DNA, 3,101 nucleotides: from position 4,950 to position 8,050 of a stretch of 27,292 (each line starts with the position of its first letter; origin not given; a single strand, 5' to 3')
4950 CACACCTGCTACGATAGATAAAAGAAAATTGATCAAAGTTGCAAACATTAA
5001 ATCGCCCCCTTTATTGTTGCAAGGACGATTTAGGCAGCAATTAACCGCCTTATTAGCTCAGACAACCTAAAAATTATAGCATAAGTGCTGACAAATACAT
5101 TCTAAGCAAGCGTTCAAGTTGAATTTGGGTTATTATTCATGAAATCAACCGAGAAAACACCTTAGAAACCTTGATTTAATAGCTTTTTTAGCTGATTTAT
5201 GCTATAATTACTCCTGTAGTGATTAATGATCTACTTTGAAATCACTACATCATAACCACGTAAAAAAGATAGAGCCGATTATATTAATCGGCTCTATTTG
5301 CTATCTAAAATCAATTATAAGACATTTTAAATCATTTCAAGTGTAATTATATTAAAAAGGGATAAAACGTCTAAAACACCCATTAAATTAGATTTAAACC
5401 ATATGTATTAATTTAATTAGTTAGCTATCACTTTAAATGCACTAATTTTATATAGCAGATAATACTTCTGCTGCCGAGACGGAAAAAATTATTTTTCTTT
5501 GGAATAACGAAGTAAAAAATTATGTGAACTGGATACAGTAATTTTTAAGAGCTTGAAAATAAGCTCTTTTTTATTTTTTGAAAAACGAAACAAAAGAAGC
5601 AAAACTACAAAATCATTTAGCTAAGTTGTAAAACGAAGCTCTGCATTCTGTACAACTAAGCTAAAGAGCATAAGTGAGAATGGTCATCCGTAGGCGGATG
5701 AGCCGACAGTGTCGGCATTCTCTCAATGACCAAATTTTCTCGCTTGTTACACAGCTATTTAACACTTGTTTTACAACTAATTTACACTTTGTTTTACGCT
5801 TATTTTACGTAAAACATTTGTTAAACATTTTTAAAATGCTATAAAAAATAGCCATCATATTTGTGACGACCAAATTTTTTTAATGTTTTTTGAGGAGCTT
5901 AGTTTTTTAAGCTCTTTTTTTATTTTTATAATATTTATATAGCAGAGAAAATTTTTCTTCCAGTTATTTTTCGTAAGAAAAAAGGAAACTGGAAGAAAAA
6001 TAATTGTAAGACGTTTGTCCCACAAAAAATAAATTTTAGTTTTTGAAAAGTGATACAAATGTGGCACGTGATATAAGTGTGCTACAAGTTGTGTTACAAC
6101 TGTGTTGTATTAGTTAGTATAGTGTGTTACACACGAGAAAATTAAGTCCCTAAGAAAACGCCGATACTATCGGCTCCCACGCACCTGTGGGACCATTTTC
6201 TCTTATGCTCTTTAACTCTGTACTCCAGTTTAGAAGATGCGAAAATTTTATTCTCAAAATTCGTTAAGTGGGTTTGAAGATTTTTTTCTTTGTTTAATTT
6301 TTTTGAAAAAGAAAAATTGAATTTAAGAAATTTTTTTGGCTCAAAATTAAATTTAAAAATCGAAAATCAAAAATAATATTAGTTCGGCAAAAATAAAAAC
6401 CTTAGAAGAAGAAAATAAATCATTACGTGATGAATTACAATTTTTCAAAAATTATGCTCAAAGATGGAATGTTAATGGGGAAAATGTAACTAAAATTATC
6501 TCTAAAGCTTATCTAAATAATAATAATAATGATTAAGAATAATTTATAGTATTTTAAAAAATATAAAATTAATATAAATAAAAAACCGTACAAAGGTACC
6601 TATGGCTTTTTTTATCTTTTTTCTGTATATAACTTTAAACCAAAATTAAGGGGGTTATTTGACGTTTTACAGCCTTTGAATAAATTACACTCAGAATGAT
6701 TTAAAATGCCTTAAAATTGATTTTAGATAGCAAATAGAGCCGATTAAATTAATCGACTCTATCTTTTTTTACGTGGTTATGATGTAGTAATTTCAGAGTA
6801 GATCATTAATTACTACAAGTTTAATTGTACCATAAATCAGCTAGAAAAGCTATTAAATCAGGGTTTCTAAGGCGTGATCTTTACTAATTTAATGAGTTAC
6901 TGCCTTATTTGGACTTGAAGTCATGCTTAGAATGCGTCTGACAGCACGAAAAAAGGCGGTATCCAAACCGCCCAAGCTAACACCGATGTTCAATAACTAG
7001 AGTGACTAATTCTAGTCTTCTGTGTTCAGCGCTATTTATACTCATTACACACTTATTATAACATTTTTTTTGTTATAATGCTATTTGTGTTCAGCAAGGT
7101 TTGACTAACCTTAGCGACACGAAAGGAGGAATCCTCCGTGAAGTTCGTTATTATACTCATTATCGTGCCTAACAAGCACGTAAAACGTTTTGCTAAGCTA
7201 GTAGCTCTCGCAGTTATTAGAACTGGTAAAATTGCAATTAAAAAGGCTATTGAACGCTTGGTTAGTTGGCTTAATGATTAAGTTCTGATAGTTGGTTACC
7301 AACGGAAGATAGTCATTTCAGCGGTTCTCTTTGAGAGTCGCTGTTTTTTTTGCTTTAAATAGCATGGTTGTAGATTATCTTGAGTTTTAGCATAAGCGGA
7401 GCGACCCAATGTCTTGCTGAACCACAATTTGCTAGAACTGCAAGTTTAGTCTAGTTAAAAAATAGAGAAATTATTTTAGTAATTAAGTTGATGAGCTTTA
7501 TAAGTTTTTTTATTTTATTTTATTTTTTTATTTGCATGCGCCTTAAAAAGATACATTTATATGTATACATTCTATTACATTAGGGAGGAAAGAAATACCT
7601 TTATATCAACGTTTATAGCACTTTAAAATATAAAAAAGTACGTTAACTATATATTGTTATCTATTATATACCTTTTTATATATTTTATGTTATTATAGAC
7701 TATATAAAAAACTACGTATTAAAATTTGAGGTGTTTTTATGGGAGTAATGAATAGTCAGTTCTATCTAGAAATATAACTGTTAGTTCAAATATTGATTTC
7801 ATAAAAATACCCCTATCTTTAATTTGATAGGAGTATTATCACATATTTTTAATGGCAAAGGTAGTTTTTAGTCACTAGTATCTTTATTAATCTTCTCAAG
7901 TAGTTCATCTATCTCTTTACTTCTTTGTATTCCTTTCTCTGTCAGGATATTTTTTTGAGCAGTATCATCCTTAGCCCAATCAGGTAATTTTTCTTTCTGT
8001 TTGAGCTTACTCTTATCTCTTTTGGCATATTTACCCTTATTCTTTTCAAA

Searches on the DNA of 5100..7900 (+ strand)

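Call 65: search_dna_similar(query=window:5100-7900:+, collection=plasmids, mode=near, max_rows=15)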
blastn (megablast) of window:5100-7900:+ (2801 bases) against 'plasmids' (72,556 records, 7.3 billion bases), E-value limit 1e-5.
Records with a match: 32; places in all: 80; records where one place covers at least 80% of the query: 3.
Best place of each record, by identity: >=99% 5; 95-99% 17; 90-95% 6; 80-90% 4.
By first word of the organism name: Ligilactobacillus 32.
By predicted mobility (MOB-suite, as given by PLSDB): non-mobilizable 17; mobilizable 15.
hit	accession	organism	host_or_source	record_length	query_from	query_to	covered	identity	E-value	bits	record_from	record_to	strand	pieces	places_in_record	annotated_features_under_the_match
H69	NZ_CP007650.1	Ligilactobacillus salivarius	swine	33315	355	2801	87%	99.4%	0e+0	4440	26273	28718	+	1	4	hypothetical protein | RepB family plasmid replication initiator protein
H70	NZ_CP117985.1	Ligilactobacillus salivarius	cell culture,raw chicken meat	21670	355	2801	87%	99.4%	0e+0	4440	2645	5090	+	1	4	RepB family plasmid replication initiator protein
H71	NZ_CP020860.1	Ligilactobacillus salivarius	piglet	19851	358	2801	87%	99.4%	0e+0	4434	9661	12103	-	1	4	hypothetical protein | RepB family plasmid replication initiator protein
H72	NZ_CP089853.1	Ligilactobacillus salivarius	Pig,faecal sample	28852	547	2801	79%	97.3%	0e+0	3753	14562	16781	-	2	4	hypothetical protein | RepB family plasmid replication initiator protein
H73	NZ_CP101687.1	Ligilactobacillus salivarius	Yunnan Silkie Chicken,Pure culture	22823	560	2801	78%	97.2%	0e+0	3719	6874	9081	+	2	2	RepB family plasmid replication initiator protein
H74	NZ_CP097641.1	Ligilactobacillus salivarius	Sinocyclocheilus grahami,Pure ...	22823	560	2801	78%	96.5%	0e+0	3630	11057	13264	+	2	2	RepB family plasmid replication initiator protein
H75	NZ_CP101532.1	Ligilactobacillus salivarius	Xinyang black-feather laying hens,mixed ...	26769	1266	2801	55%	99.9%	0e+0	2826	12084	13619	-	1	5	hypothetical protein (x2) | RepB family plasmid replication initiator protein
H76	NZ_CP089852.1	Ligilactobacillus salivarius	Pig,faecal sample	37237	564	1776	43%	98.4%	0e+0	2134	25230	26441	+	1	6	none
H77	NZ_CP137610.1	Ligilactobacillus salivarius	cell culture,the intestine of a broiler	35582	1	1227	42%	94.0%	0e+0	1791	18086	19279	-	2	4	none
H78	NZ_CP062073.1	Ligilactobacillus salivarius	swine,cell culture,feces,feces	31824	1662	2729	38%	99.9%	0e+0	1967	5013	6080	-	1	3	hypothetical protein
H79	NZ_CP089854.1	Ligilactobacillus salivarius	Pig,faecal sample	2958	358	1275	33%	98.6%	0e+0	1624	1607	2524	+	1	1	protein rep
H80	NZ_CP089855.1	Ligilactobacillus salivarius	Pig,faecal sample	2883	358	1206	29%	92.5%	9e-172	1146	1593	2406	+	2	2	protein rep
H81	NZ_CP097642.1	Ligilactobacillus salivarius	Sinocyclocheilus grahami,Pure ...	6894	1267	1861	21%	91.7%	0e+0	821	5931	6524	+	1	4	hypothetical protein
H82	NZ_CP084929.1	Ligilactobacillus salivarius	Homo sapiens,mixed culture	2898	358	1275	15%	94.6%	1e-105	659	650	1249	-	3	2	protein rep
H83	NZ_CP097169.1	Ligilactobacillus salivarius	Homo sapiens,single cell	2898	358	1275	15%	94.6%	1e-105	659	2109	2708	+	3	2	protein rep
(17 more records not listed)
